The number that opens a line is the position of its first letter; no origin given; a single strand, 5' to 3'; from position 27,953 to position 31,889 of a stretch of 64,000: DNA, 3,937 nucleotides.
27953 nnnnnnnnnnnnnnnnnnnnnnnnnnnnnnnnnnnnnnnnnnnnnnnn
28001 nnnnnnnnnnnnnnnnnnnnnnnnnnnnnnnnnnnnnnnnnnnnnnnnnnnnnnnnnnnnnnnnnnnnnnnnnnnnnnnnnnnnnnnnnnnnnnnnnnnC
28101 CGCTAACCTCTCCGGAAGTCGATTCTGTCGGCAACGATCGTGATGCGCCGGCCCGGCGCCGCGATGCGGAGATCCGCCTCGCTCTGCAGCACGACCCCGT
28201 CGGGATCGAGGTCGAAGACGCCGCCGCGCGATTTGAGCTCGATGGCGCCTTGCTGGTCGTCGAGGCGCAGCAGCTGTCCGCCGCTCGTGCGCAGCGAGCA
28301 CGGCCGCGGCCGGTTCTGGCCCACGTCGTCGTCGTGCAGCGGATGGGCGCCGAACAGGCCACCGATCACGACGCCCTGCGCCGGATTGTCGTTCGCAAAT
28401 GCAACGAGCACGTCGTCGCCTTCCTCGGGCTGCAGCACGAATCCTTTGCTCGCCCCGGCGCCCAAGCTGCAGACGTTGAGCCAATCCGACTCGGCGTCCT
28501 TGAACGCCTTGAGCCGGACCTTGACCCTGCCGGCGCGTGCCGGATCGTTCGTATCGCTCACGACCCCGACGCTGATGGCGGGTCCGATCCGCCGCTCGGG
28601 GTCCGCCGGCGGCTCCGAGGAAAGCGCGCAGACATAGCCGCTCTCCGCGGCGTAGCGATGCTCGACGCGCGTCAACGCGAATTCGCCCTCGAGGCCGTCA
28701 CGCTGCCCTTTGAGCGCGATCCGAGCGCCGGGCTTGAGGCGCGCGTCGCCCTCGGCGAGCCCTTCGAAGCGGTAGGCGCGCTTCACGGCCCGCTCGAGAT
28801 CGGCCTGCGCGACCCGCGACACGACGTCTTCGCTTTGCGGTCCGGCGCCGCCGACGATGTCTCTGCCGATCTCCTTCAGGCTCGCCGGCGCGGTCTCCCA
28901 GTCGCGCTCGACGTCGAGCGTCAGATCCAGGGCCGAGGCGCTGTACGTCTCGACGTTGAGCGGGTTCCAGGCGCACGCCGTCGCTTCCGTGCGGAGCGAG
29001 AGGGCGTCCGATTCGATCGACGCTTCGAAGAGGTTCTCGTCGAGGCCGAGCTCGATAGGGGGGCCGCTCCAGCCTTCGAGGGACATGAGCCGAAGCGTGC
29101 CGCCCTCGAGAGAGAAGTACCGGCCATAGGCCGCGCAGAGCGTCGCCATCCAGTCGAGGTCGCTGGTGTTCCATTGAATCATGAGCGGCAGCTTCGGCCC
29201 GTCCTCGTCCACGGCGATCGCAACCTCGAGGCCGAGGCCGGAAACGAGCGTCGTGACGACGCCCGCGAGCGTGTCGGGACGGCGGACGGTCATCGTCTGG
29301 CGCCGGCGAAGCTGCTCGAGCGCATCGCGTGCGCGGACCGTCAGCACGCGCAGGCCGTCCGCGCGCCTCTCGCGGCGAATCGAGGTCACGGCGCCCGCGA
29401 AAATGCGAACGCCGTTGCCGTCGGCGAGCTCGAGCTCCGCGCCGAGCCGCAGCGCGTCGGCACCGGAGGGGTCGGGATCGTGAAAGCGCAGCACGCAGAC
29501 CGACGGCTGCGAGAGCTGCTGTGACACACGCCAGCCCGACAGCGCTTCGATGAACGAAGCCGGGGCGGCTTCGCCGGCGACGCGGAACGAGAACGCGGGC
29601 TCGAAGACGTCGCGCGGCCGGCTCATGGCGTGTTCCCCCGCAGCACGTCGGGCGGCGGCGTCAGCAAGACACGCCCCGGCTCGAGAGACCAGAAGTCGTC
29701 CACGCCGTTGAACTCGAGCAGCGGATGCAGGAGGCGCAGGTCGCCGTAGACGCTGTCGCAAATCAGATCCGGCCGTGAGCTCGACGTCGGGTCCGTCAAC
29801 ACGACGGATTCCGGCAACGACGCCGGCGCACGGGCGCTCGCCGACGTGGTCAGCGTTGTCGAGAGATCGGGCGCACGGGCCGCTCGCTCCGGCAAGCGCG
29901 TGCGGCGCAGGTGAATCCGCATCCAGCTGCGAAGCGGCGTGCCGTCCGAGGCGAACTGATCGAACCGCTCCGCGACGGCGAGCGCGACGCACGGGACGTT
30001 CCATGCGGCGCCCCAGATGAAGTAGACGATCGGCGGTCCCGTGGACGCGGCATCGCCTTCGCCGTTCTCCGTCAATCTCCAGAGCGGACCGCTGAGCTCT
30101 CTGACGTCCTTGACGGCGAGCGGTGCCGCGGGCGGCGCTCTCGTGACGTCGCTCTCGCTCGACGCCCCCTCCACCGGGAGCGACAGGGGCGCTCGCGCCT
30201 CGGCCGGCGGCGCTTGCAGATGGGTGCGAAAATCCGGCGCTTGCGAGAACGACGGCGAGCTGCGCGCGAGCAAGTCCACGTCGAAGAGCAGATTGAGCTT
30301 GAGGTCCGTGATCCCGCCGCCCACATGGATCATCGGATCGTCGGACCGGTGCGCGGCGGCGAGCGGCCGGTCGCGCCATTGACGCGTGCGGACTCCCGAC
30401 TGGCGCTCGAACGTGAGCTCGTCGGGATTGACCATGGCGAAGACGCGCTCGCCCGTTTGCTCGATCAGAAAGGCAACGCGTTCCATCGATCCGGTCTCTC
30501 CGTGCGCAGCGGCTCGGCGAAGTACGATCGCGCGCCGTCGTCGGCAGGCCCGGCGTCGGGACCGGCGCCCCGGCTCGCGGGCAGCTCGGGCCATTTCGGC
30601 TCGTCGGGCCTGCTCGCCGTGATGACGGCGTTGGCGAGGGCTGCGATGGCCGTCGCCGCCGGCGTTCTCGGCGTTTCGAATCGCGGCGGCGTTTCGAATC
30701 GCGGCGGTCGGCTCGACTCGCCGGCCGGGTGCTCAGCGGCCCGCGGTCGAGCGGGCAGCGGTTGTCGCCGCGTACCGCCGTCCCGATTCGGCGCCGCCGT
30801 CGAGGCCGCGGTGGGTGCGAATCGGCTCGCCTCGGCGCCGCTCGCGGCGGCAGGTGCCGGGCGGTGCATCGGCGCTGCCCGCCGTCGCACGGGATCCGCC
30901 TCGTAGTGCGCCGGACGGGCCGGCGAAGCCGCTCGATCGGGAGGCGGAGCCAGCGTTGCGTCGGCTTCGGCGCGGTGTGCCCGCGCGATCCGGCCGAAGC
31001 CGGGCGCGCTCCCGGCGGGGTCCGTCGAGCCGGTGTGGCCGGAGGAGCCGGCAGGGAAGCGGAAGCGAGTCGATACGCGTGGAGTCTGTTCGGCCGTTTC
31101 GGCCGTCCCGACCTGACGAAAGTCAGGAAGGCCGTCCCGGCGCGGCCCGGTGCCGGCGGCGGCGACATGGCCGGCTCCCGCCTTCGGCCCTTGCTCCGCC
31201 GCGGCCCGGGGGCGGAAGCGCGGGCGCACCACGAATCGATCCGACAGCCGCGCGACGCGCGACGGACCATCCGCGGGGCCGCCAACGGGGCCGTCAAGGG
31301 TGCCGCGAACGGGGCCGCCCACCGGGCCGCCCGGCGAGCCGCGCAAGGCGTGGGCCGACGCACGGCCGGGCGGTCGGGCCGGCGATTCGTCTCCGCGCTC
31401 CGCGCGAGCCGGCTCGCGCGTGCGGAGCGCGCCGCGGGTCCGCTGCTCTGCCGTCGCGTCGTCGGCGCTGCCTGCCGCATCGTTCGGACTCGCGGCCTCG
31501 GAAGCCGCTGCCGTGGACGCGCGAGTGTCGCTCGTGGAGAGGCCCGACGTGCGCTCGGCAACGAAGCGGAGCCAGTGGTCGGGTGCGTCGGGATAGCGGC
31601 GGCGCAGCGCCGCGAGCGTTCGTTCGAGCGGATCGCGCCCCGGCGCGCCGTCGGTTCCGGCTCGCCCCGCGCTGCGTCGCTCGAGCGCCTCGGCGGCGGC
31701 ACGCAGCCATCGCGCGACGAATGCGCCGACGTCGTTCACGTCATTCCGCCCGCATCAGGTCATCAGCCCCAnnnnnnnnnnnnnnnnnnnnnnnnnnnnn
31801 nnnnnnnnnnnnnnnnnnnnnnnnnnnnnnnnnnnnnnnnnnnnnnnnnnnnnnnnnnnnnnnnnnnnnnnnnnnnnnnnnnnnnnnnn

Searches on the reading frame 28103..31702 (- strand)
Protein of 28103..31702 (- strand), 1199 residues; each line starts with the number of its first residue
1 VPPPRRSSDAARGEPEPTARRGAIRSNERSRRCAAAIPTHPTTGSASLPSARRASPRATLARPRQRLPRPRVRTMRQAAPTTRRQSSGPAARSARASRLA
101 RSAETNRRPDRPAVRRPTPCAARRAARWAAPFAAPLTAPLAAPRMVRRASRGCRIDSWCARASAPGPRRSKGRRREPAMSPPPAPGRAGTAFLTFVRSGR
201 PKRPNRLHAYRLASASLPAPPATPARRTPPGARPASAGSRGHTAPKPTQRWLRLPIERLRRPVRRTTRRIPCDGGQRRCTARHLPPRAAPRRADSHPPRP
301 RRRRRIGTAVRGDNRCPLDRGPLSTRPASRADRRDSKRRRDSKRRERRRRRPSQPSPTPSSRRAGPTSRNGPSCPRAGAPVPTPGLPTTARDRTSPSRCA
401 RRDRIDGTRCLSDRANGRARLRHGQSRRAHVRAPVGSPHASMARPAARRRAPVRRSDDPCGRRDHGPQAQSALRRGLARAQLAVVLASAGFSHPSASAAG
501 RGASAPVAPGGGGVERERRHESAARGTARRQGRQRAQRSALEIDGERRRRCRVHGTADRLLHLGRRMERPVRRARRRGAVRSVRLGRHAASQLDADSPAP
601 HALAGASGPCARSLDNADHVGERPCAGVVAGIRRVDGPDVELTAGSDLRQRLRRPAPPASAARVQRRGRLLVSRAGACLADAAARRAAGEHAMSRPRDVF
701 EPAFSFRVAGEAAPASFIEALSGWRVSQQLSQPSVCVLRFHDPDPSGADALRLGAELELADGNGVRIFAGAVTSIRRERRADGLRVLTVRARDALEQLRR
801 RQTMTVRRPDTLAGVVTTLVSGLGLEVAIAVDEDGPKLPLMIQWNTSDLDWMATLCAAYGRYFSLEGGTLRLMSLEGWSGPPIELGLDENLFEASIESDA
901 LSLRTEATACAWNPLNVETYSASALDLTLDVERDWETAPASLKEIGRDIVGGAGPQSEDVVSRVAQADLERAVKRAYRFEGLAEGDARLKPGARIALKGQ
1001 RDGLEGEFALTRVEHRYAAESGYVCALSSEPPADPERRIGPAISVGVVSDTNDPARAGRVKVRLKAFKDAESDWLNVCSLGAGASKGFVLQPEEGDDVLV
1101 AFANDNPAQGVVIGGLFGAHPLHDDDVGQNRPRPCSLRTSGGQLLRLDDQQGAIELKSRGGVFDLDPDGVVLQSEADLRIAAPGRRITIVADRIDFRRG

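Call 9: search_protein_families(library=pfam, proteins=[window:28103-31702:-], max_evalue=0.1)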
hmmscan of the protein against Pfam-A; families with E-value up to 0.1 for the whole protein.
window:28103-31702:- (1199 aa): 2 families
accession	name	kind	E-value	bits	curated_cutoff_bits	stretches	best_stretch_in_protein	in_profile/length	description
PF04717.18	Phage_base_V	-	1.5e-19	70.5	23.8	1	1045-1117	2-75/75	Type VI secretion system/phage-baseplate injector OB domain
PF05954.17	Phage_GPD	-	2.9e-11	43.6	30.1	1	731-1018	5-302/305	Phage tail baseplate hub (GPD)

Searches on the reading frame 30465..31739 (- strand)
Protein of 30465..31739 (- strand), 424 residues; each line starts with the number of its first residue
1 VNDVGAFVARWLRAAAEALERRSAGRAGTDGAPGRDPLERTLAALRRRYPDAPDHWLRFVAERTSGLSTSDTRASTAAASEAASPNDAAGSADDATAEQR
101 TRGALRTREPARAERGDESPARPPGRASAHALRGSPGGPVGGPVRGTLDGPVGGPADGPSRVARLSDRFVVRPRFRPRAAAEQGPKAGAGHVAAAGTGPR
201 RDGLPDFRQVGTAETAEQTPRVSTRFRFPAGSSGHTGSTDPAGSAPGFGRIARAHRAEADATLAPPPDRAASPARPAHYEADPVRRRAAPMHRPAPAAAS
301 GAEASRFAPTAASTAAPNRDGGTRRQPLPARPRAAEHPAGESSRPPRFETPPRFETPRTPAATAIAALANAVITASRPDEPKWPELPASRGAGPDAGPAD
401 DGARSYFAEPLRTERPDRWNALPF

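Call 9: search_protein_families(library=pfam, proteins=[window:30465-31739:-], max_evalue=0.1)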
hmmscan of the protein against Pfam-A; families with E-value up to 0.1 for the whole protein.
window:30465-31739:- (424 aa): 0 families

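Call 32: search_protein_families(library=ncbifam, proteins=[window:30465-31739:-], max_evalue=0.01)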
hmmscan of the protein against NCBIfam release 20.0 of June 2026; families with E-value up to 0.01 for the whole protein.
window:30465-31739:- (424 aa): 0 families

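Call 73: search_solved_structures(query=window:30465-31739:-, max_evalue=1)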
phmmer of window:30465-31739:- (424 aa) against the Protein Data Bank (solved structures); distinct sequences matched with E-value up to 1: 0.

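Call 91: search_protein_families(library=phrogs, proteins=[window:30465-31739:-], max_evalue=0.01)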
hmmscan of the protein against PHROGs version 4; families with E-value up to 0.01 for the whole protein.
window:30465-31739:- (424 aa): 0 families

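Call 95: search_protein_families(library=padloc, proteins=[window:30465-31739:-], max_evalue=0.001)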
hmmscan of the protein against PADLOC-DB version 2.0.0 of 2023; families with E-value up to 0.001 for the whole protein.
window:30465-31739:- (424 aa): 0 families
